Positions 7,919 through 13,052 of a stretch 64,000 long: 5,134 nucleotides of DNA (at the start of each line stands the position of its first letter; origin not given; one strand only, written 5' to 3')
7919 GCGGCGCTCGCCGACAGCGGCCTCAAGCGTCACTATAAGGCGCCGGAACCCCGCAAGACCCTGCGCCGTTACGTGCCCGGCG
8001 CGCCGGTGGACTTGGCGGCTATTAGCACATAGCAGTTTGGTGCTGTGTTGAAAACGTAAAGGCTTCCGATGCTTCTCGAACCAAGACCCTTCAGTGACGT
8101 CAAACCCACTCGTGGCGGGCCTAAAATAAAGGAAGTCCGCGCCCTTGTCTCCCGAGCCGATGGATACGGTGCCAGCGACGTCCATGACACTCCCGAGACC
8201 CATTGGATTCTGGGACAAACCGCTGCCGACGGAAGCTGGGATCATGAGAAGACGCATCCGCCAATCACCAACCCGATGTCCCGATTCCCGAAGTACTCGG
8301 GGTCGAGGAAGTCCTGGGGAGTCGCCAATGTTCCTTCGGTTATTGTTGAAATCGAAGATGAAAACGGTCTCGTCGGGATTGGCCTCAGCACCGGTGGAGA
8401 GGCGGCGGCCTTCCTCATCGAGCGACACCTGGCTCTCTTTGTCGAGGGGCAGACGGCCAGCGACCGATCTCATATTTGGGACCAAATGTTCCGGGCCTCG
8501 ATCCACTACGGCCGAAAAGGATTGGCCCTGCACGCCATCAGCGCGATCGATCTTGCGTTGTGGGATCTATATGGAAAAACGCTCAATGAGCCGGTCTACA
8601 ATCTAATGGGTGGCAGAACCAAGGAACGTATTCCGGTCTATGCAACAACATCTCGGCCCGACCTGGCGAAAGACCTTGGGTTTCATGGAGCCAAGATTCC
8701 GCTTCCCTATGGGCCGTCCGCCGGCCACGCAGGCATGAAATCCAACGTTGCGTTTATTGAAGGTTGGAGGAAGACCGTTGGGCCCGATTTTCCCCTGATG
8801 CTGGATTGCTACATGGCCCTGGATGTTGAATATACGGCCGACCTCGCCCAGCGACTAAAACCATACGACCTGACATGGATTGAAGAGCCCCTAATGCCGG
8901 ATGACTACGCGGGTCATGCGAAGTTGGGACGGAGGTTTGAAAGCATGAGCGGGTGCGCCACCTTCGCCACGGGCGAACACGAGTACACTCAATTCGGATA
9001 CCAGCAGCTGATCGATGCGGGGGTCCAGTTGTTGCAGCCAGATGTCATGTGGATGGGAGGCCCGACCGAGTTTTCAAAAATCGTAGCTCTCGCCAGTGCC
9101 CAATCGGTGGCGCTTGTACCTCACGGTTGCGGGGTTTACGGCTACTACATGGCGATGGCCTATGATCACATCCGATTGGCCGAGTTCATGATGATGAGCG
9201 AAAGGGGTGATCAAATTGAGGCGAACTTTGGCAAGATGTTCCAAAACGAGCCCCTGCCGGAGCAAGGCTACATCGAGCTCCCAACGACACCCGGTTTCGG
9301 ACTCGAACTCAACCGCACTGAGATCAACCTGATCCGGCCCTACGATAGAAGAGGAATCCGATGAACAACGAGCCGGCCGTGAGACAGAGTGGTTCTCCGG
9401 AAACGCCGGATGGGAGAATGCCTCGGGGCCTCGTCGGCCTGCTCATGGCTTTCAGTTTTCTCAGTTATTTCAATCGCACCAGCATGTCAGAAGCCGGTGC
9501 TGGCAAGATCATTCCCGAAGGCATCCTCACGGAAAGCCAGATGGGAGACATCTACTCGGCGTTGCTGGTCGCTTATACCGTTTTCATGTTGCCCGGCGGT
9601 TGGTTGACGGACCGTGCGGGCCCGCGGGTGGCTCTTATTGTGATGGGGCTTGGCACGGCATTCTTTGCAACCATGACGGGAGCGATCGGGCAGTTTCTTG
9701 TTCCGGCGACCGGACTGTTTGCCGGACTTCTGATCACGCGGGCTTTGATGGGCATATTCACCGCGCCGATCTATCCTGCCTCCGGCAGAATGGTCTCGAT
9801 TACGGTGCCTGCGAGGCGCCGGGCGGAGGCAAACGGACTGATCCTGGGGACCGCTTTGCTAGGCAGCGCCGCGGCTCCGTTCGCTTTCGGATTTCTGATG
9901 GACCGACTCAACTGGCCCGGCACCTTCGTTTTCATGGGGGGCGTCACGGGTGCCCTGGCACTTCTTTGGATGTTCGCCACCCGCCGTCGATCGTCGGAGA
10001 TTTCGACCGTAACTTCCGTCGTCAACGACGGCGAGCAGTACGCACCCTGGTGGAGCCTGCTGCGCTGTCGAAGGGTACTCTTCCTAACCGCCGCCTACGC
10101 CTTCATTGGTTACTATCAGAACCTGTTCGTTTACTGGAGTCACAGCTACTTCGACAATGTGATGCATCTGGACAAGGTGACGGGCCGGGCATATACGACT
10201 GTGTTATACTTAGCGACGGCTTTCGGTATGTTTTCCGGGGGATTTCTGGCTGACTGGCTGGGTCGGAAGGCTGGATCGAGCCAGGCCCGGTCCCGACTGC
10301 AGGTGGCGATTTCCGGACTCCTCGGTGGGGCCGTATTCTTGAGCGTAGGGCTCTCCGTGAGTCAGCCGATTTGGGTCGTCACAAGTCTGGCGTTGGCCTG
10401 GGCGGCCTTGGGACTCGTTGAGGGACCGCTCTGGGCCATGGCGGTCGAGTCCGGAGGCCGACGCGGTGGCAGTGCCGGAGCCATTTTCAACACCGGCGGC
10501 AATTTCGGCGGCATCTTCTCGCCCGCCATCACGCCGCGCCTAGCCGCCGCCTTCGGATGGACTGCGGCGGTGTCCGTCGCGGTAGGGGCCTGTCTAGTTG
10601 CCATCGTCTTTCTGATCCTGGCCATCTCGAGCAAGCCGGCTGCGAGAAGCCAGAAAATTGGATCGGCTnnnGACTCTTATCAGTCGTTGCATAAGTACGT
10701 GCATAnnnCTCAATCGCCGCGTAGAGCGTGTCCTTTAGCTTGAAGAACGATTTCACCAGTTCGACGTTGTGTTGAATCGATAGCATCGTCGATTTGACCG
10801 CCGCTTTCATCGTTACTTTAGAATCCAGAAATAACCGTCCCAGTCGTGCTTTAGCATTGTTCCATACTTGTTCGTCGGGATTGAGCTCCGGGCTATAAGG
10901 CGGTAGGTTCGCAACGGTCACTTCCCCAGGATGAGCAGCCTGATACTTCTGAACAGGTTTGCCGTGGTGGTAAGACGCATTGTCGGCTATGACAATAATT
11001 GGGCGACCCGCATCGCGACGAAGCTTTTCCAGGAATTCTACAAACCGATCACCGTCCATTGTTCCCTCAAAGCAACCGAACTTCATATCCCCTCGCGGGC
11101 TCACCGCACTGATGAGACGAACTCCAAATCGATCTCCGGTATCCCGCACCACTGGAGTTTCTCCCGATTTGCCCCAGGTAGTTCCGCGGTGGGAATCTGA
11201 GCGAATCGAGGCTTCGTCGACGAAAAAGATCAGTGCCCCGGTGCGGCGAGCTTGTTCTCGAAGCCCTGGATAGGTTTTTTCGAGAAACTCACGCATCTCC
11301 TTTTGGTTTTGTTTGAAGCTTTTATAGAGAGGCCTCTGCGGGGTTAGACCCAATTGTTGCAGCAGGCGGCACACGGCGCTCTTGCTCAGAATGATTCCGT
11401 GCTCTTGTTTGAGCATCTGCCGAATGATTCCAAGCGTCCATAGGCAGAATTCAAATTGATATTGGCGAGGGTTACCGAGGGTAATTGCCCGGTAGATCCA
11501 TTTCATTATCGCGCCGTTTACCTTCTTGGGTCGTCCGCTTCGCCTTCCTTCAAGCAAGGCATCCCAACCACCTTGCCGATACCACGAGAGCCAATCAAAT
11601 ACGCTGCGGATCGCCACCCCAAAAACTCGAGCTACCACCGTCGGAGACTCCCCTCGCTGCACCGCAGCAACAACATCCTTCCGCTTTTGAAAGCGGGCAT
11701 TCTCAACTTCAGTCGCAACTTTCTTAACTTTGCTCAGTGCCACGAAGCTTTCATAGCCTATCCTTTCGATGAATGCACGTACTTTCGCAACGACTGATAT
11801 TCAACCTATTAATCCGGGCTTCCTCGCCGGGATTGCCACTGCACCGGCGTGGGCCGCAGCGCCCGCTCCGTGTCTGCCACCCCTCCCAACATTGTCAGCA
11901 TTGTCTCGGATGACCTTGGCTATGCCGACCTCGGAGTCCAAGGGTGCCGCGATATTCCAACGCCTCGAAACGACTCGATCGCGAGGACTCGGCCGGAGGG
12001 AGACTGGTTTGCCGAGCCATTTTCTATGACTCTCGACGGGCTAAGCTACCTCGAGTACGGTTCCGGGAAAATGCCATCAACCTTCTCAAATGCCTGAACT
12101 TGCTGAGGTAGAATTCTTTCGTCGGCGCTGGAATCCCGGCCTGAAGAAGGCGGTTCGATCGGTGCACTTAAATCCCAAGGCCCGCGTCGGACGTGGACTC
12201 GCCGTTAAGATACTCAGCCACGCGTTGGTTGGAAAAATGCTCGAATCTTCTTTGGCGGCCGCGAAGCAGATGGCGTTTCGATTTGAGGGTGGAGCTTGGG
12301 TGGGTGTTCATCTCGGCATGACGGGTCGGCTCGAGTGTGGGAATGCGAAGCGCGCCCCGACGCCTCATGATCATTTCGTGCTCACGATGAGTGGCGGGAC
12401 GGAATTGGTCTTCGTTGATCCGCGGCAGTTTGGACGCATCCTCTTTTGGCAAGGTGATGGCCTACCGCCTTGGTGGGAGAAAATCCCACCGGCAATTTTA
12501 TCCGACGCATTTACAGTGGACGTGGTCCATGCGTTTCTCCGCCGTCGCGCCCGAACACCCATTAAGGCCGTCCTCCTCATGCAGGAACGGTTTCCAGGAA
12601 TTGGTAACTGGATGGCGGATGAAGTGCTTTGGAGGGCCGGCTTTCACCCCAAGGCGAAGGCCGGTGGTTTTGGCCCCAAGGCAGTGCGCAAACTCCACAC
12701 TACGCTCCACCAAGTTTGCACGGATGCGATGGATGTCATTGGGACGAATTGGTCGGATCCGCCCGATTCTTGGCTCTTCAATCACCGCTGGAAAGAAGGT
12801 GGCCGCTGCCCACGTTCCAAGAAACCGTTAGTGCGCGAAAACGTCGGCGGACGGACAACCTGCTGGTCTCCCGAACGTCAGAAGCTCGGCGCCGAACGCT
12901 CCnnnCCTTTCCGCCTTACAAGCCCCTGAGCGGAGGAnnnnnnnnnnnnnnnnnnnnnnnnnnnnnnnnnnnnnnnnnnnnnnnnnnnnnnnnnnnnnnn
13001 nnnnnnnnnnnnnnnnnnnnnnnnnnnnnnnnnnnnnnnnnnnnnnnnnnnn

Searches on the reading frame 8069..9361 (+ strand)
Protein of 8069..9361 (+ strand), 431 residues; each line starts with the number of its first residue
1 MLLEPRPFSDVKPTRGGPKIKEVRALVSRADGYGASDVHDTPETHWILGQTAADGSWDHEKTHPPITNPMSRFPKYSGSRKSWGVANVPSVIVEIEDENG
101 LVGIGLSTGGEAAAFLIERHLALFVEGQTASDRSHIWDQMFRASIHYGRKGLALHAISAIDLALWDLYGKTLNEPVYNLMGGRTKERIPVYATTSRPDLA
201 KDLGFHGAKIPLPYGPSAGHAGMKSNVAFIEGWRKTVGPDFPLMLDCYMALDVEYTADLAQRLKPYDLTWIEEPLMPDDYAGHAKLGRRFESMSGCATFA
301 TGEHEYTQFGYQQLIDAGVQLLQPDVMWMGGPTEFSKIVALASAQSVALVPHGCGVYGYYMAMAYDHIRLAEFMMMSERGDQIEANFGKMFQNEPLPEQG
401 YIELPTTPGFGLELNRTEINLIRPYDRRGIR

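Call 22: search_protein_families(library=pfam, proteins=[window:8069-9361:+], max_evalue=0.001)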
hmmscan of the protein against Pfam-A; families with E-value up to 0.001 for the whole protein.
window:8069-9361:+ (431 aa): 2 families
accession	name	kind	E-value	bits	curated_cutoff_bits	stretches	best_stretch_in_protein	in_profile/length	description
PF13378.12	MR_MLE_C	-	1.1e-39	136.8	29.4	1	204-416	14-217/219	Enolase C-terminal domain-like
PF02746.21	MR_MLE_N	-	2.6e-14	53.9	22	1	87-181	25-117/117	Mandelate racemase / muconate lactonizing enzyme, N-terminal domain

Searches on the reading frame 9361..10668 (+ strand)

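Call 22: search_protein_families(library=pfam, proteins=[window:9361-10668:+], max_evalue=0.001)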
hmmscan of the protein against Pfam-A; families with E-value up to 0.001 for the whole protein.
window:9361-10668:+ (436 aa): 1 family
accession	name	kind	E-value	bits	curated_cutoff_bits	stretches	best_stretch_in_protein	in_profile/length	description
PF07690.21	MFS_1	-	1.7e-42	146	33.4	2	46-388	28-347/347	Major Facilitator Superfamily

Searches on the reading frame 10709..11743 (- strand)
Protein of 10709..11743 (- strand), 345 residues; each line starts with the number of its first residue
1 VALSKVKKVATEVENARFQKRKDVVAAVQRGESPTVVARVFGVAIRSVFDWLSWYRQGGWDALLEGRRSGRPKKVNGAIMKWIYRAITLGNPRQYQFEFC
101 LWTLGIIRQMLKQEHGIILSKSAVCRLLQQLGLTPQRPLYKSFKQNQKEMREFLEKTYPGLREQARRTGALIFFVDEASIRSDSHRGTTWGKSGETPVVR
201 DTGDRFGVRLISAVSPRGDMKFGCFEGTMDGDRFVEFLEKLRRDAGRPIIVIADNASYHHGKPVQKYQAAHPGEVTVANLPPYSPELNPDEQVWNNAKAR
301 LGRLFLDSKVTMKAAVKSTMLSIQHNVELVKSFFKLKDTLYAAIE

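Call 22: search_protein_families(library=pfam, proteins=[window:10709-11743:-], max_evalue=0.001)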
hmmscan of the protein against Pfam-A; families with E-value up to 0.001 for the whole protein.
window:10709-11743:- (345 aa): 6 families
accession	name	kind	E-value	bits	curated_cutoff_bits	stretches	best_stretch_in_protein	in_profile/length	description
PF13358.12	DDE_3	-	9.8e-32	110.3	28.6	1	172-303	2-135/146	DDE superfamily endonuclease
PF13592.12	HTH_33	-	8.6e-13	48.1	25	1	98-157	1-60/60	Winged helix-turn helix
PF13565.12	HTH_32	-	1.9e-10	41.6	33.7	1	48-128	2-73/73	Homeodomain-like domain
PF13551.12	HTH_29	-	2.4e-10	40.8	28.1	1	21-75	1-58/64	Winged helix-turn helix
PF13518.12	HTH_28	-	1.9e-08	34.7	25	1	21-72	2-51/52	Helix-turn-helix domain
PF13384.12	HTH_23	-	3.6e-07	30.2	24.6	1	16-63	2-49/50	Homeodomain-like domain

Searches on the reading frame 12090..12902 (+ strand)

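Call 22: search_protein_families(library=pfam, proteins=[window:12090-12902:+], max_evalue=0.001)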
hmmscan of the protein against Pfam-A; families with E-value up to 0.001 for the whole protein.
window:12090-12902:+ (271 aa): 2 families
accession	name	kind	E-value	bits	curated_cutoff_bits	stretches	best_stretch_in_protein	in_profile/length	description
PF01149.29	Fapy_DNA_glyco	-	6e-24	85.4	25.5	1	1-117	1-117/117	Formamidopyrimidine-DNA glycosylase N-terminal domain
PF06831.19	H2TH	-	1.7e-15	57.2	34.7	1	137-216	6-84/93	Formamidopyrimidine-DNA glycosylase H2TH domain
